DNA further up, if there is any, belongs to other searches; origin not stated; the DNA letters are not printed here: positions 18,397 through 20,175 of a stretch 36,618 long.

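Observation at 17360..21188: Stand-alone, translationally coupled HerA-NurA pair behind an Fe-S glycosylase-like gene, with no Mre11/Rad50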

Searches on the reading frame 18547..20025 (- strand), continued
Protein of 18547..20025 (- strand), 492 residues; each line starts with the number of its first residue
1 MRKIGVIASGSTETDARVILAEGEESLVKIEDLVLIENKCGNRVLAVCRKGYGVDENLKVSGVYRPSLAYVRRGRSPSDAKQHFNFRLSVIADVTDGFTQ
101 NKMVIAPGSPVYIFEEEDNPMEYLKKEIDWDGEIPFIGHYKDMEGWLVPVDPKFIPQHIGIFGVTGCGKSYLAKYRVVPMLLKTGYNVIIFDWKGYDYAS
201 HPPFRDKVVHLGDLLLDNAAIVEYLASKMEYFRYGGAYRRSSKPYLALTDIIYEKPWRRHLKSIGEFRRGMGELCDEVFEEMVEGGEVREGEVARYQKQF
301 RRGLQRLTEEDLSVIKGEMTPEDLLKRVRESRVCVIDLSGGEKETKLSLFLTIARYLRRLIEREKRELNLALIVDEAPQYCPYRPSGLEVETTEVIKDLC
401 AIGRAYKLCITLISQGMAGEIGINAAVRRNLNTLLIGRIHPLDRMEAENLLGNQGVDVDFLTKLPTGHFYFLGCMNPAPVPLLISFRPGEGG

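Call 34: find_related_loci(query=A2, collection=genome_contigs, flank=10000)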
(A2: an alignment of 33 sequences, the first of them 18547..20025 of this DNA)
Query A2 (492 aa) in genome_contigs; peptide patterns used: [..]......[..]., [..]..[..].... (x = any residue, [..] = any of these).
152 stretches matched a pattern; 121 encode a relative of the query (tblastn E <= 1e-3); the best 80 are kept; 80 distinct loci.
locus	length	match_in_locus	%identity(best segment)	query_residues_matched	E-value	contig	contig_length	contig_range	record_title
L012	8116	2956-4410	51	1-490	4e-154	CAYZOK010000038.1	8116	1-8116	MAG TPA_asm: uncultured Candidatus Bathyarchaeia archaeon isolate binchicken_co375_35 genome assembly, contig: NODE_3891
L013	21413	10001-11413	49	1-486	3e-147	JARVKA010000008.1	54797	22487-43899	MAG: Nitrososphaeria archaeon isolate JZ1_bin.63 NODE_8_length_54797_cov_3.82837, whole genome shotgun sequence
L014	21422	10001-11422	49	1-486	1e-144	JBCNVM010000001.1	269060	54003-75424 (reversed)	MAG: Candidatus Caldarchaeales archaeon isolate DT_Bin_10 contig1, whole genome shotgun sequence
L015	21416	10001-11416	47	1-486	8e-144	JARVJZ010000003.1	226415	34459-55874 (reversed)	MAG: Nitrososphaeria archaeon isolate DRTY6_bin.124 NODE_3_length_226415_cov_8.98047, whole genome shotgun sequence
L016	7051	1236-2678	48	1-486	4e-144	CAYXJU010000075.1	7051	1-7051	MAG TPA_asm: uncultured Candidatus Bathyarchaeia archaeon isolate SRP098346_co1_293 genome assembly, contig: NODE_14968_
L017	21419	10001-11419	49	1-486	1e-143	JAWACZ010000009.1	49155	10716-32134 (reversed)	MAG: Candidatus Caldarchaeum sp. isolate QQ_201709_bins_146 QQ_201709_bins_146_scaffold_9, whole genome shotgun sequence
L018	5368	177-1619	47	1-490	5e-144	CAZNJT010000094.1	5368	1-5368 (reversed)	MAG TPA_asm: uncultured Candidatus Bathyarchaeia archaeon isolate binchicken_co119_491 genome assembly, contig: NODE_242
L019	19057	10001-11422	48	1-486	7e-143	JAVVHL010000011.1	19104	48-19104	MAG: Candidatus Calditenuis sp. isolate PSP.bin.8 NODE_320_length_19104_cov_114.972492, whole genome shotgun sequence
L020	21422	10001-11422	48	1-486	2e-142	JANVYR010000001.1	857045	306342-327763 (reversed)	MAG: Candidatus Calditenuis fumarioli isolate 146_bin.25 NODE_2_length_857045_cov_24.061639, whole genome shotgun sequen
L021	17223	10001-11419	49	1-486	3e-142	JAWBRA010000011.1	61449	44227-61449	MAG: Candidatus Caldarchaeum sp. isolate JZ-1_201705_bins_59 JZ-1_201705_bins_59_scaffold_11, whole genome shotgun seque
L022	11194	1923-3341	48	1-486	1e-141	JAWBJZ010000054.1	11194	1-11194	MAG: Candidatus Caldarchaeum sp. isolate GXS_201709_bins_78 GXS_201709_bins_78_scaffold_54, whole genome shotgun sequenc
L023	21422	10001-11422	47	1-489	3e-141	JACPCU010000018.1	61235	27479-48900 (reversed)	MAG: Thaumarchaeota archaeon isolate NC_groundwater_291_Ag_S-0.65um_49_13 S6_GD2017_2_S65_scaffold_267, whole genome sho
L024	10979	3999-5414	47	1-486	9e-141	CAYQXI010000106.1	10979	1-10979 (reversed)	MAG TPA_asm: uncultured Nitrosopumilales archaeon isolate binchicken_co25_132 genome assembly, contig: k141_80220, whole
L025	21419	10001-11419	47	1-486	7e-140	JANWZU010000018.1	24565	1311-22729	MAG: Candidatus Caldarchaeum sp. isolate SKYG59 k141_395990, whole genome shotgun sequence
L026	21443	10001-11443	46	1-490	6e-140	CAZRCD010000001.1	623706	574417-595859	MAG TPA_asm: uncultured Candidatus Bathyarchaeia archaeon isolate binchicken_co262_240 genome assembly, contig: NODE_1_l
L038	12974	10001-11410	47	1-486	1e-137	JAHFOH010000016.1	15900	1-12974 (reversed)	MAG: Thaumarchaeota archaeon isolate nzgw5 NODE_2604_length_15901_cov_7.618885, whole genome shotgun sequence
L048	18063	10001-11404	47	2-489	1e-132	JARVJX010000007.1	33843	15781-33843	MAG: Nitrososphaeria archaeon isolate QQ_bin.110111 NODE_7_length_33843_cov_2.55015, whole genome shotgun sequence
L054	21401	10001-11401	45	4-487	1e-129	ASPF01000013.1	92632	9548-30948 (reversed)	Candidatus Geocrenenecus sp. JGI 0000106-J15 J0000106J15DRAFT_contig_12_0.13_C, whole genome shotgun sequence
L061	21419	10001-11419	44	1-491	5e-126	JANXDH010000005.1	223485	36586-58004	MAG: Aigarchaeota archaeon isolate SKYB10 k141_168217, whole genome shotgun sequence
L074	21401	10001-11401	45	4-487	5e-128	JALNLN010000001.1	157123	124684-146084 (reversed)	MAG: Candidatus Geocrenenecus dongiae isolate ZZQ.bins.17.201803 NODE_63_length_157123_cov_21.250682, whole genome shotg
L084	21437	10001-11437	43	1-488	2e-114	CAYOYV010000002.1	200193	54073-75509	MAG TPA_asm: uncultured Nitrososphaerota archaeon isolate binchicken_co124_248 genome assembly, contig: NODE_3_length_20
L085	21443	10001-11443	43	1-490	3e-114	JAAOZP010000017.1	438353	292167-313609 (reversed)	MAG: Thaumarchaeota archaeon isolate SJ3.Bin56 k141_203387, whole genome shotgun sequence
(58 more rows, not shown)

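Call 39: search_protein_families(library=pfam, proteins=[L085:12687-13676:+, L084:12727-15384:+, L048:8361-9986:+, L061:3976-6309:-, L026:1-1696:-, L038:8563-9888:+, L038:7836-8435:+, L074:8461-9702:-, L054:7896-8390:-, L061:12664-14388:-], max_evalue=0.001)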
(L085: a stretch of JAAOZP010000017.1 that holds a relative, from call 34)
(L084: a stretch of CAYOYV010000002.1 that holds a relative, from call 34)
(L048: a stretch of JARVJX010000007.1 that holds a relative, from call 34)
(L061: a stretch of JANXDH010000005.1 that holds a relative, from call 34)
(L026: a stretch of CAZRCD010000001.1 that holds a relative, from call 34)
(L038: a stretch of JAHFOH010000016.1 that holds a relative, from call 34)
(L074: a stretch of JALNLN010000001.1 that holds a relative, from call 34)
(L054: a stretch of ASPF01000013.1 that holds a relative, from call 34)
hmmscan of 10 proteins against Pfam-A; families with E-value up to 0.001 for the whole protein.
L085:12687-13676:+ (329 aa): 2 families
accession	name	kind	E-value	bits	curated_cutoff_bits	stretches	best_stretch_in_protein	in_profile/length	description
PF02272.25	DHHA1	-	1e-11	45.6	25.9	1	251-328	21-100/102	DHHA1 domain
PF01368.27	DHH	-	2e-07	31.7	28.1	1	19-132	3-104/125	DHH family, N-terminal domain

L084:12727-15384:+ (885 aa): 2 families
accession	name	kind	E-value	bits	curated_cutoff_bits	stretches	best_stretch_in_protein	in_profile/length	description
PF24517.2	CBM96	-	2.8e-23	83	26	1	49-217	4-163/164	Carbohydrate-binding module family 96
PF13750.12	Big_3_3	-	4.7e-05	23.6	27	0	603-664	3-63/157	Bacterial Ig-like domain (group 3)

L048:8361-9986:+ (541 aa): 3 families
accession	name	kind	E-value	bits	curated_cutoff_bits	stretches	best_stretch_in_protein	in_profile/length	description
PF13476.12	AAA_23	-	4.9e-07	31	27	1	2-165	29-198/201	AAA domain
PF02463.25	SMC_N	-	1.7e-06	28.1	40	1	355-533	135-199/220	RecF/RecN/SMC N terminal domain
PF13304.12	AAA_21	-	2.1e-05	25.2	27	1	370-535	129-302/304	AAA domain, putative AbiEii toxin, Type IV TA system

L061:3976-6309:- (777 aa): 4 families
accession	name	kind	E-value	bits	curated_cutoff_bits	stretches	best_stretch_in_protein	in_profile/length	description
PF00133.28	tRNA-synt_1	-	4.8e-74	250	22.7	1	23-575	3-413/414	tRNA synthetases class I (I, L, M and V)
PF08264.19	Anticodon_1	-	6.4e-29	101.2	25.1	1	612-756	1-147/148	Anticodon-binding domain of tRNA ligase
PF09334.17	tRNA-synt_1g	-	4.4e-25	88.7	20.1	2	42-191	3-136/391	tRNA synthetases class I (M)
PF01921.24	tRNA-synt_1f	-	0.00015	21.3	27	1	489-566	234-312/360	tRNA synthetases class I (K)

L026:1-1696:- (565 aa): 4 families
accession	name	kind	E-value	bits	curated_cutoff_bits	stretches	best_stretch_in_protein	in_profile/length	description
PF00122.25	E1-E2_ATPase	-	2.2e-49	167.9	28.1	1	117-305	6-181/181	E1-E2 ATPase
PF00690.31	Cation_ATPase_N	-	6.8e-22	77.3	20.4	1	6-73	1-69/69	Cation transporter/ATPase, N-terminus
PF13246.12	Cation_ATPase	-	1.2e-14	54.5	21.7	1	362-436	13-91/91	Cation transport ATPase (P-type)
PF00702.32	Hydrolase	-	3.6e-08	34.5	26.4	1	321-538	1-138/191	haloacid dehalogenase-like hydrolase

L038:8563-9888:+ (441 aa): 4 families
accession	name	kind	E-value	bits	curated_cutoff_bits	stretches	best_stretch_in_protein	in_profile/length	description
PF00009.33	GTP_EFTU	-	1.1e-52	178.9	26.5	1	4-223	1-185/188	Elongation factor Tu GTP binding domain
PF22594.2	GTP-eEF1A_C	-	1.7e-35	121.9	27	1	327-426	2-101/101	GTP-eEF1A C-terminal domain-like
PF03143.23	GTP_EFTU_D3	-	2.7e-26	92.4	27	1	322-428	3-105/106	Elongation factor Tu C-terminal domain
PF03144.31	GTP_EFTU_D2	-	2e-19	70.2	30.3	1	248-314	1-72/73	Elongation factor Tu domain 2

L038:7836-8435:+ (199 aa): 1 family
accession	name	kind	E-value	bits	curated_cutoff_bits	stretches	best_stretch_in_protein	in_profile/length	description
PF00177.27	Ribosomal_S7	-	3.4e-42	143.9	24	1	42-199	16-148/148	Ribosomal protein S7p/S5e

L074:8461-9702:- (413 aa): 1 family
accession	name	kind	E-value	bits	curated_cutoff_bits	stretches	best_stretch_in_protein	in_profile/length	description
PF01896.25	DNA_primase_S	-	9.6e-22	78.5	26.8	1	145-345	16-163/163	DNA primase small subunit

L054:7896-8390:- (164 aa): 2 families
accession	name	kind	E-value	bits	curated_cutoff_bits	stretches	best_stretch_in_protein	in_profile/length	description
PF22090.1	Gins51_C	-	1.5e-08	34.7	27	1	140-161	3-24/48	Gins51, C-terminal domain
PF05916.17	Sld5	-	8.8e-06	26.3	22.3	1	46-117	25-100/102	GINS complex protein helical bundle domain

L061:12664-14388:- (574 aa): 3 families
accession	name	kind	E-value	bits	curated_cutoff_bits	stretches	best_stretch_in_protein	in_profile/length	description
PF00587.30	tRNA-synt_2b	-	5.2e-47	160.6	29.3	1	247-453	7-179/179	tRNA synthetase class II core domain (G, H, P, S and T)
PF08915.16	tRNA-Thr_ED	-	3.9e-37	127.8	30.2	1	1-134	1-136/137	Archaea-specific editing domain of threonyl-tRNA synthetase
PF03129.25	HGTP_anticodon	-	3.4e-15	56.4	21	1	465-550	1-92/94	Anticodon binding domain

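Call 79: search_protein_families(library=ncbifam, proteins=[L013:8247-9986:+, L085:12687-13676:+], max_evalue=0.001)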
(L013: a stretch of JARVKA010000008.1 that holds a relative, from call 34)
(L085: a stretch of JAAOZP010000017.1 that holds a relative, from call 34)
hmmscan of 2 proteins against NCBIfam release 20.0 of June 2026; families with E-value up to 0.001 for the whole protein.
L013:8247-9986:+ (579 aa): 20 families
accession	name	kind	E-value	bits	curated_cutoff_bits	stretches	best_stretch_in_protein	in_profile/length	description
NF053563.1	Rkd4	equivalog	2.1e-27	95.6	860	3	300-534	502-732/747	arcadin-4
NF045487.1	ASRP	equivalog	8.9e-18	64.2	300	1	152-564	165-590/593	archaea-specific SMC-related protein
NF003034.1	PRK03918.1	equivalog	1.2e-14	53.3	700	1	155-466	312-635/878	DNA double-strand break repair ATPase Rad50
NF041034.1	Rad50_Sulf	equivalog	1.4e-14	53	1000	1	246-570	520-849/872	DNA double-strand break repair ATPase Rad50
NF002572.0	PRK02224.1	equivalog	6.8e-13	47.8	1087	2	3-94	2-92/888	DNA double-strand break repair ATPase Rad50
NF041035.1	Rad50_Halo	equivalog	8.1e-13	47.6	1000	2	170-552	471-838/883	DNA double-strand break repair ATPase Rad50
TIGR02168.1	SMC_prok_B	equivalog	1.3e-08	33.1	567.35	0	502-563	1090-1151/1181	chromosome segregation protein SMC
NF002244.0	PRK01156.1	equivalog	2.6e-08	32.4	847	0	472-550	777-850/895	DNA double-strand break repair ATPase Rad50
NF045780.1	TrlF_fam_ATP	equivalog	3.2e-08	32.8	350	1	142-563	487-882/944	TrlF family AAA-like ATPase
TIGR00611.2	recf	equivalog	1.9e-07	30.6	172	1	4-103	1-105/339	DNA replication/repair protein RecF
NF047515.1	SpiroCoCo_C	equivalog_domain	9.1e-06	25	125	1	162-285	109-229/313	SpiroCoCo family coiled-coil protein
NF041751.2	sbcc_Staph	equivalog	4e-05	21.8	920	1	158-415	384-651/1007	exonuclease subunit SbcC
TIGR01189.1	ccmA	equivalog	4.8e-05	23.1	131.6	0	500-565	124-185/198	heme ABC exporter ATP-binding protein CcmA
TIGR02857.1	CydD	equivalog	9.5e-05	21.5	435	0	501-572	456-523/529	thiol reductant ABC exporter subunit CydD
NF040873.1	AztA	equivalog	9.9e-05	22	220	1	517-562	129-175/191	zinc ABC transporter ATP-binding protein AztA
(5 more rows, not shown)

L085:12687-13676:+ (329 aa): 4 families
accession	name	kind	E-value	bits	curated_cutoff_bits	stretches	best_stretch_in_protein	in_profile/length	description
NF053576.1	RecJ_archaeal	equivalog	4.2e-20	72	360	2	271-328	387-449/452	RecJ family nuclease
NF040701.1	RecJ_Meth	equivalog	1e-14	54.2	550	2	19-151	11-149/449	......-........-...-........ exonuclease RecJ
NF053575.1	GAN_nuclease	exception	3.9e-10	38.9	850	1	289-328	425-464/467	GINS-associated RecJ family nuclease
TIGR00644.1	recJ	equivalog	6.6e-06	24.7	396.9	1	256-328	352-422/546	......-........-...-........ exonuclease RecJ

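Call 81: find_related_loci(query=A2, collection=viral_contigs, flank=8000)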
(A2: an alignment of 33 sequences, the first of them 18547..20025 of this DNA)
Query A2 (492 aa) in viral_contigs; peptide patterns used: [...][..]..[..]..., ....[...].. (x = any residue, [..] = any of these).
19 stretches matched a pattern, but none encodes a relative of the query by tblastn (E <= 1e-3).
